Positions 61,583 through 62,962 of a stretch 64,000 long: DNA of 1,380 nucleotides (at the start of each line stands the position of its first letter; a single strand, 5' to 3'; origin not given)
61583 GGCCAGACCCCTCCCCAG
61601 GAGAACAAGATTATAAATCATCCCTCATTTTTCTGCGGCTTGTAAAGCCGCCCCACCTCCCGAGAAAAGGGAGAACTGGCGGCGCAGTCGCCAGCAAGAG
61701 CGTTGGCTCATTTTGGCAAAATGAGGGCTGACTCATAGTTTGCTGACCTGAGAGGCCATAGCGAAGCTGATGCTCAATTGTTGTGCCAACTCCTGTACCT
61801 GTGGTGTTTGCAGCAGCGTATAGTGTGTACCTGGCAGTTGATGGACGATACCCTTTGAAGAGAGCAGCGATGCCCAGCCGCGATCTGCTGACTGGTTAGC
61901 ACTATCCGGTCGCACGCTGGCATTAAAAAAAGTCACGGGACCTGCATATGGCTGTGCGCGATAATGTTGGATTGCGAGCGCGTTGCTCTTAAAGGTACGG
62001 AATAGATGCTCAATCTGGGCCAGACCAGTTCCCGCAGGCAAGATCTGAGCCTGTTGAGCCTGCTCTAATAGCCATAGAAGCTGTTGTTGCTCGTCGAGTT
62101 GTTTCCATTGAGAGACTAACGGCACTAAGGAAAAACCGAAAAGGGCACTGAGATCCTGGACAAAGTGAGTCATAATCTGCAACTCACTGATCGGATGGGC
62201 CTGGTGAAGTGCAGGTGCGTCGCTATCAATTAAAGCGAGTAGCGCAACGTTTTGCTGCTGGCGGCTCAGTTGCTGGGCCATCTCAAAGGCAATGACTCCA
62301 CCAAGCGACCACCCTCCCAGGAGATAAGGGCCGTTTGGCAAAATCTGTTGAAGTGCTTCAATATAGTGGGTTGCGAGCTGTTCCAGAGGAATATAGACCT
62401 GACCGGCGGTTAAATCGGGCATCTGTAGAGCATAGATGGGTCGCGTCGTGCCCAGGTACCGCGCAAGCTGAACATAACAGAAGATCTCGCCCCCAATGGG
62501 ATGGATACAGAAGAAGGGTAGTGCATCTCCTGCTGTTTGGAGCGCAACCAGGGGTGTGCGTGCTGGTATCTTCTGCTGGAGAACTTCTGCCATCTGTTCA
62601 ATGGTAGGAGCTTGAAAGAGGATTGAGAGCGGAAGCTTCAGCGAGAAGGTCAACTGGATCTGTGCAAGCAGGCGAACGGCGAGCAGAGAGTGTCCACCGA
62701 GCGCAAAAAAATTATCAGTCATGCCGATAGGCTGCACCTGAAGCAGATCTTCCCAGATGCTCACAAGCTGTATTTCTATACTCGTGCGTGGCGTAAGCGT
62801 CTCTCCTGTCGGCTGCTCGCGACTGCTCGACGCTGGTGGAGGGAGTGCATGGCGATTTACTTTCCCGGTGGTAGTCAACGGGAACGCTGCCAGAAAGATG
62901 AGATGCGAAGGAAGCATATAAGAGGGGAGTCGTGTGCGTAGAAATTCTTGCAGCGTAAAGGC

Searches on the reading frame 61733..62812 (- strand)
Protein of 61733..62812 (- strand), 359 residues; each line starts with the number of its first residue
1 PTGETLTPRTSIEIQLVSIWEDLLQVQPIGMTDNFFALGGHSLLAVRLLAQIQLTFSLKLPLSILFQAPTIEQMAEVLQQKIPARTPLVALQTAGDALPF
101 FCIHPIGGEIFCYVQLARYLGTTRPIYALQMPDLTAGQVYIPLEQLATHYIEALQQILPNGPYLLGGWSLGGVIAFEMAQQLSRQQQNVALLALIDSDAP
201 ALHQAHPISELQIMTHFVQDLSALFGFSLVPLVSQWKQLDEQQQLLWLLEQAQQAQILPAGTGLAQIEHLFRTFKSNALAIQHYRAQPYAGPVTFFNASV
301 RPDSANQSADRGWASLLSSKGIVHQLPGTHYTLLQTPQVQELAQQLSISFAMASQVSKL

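Call 72: search_protein_families(library=pfam, proteins=[window:61733-62812:-], max_evalue=0.01)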
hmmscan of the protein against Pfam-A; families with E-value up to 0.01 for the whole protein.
window:61733-62812:- (359 aa): 5 families
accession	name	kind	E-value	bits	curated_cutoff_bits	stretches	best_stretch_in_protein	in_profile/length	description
PF00975.26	Thioesterase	-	8.6e-33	114.9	26.4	1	100-345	3-221/226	Thioesterase domain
PF00550.31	PP-binding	-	3.8e-15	56.3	20.8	1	15-77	2-66/67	Phosphopantetheine attachment site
PF00561.26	Abhydrolase_1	-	1.5e-05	25.2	25.8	1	150-212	58-113/245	alpha/beta hydrolase fold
PF12697.13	Abhydrolase_6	-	0.00038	21.6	26.3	1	102-219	3-113/217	Alpha/beta hydrolase family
PF12146.15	Hydrolase_4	-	0.0084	15.9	27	0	150-217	65-133/239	Serine aminopeptidase, S33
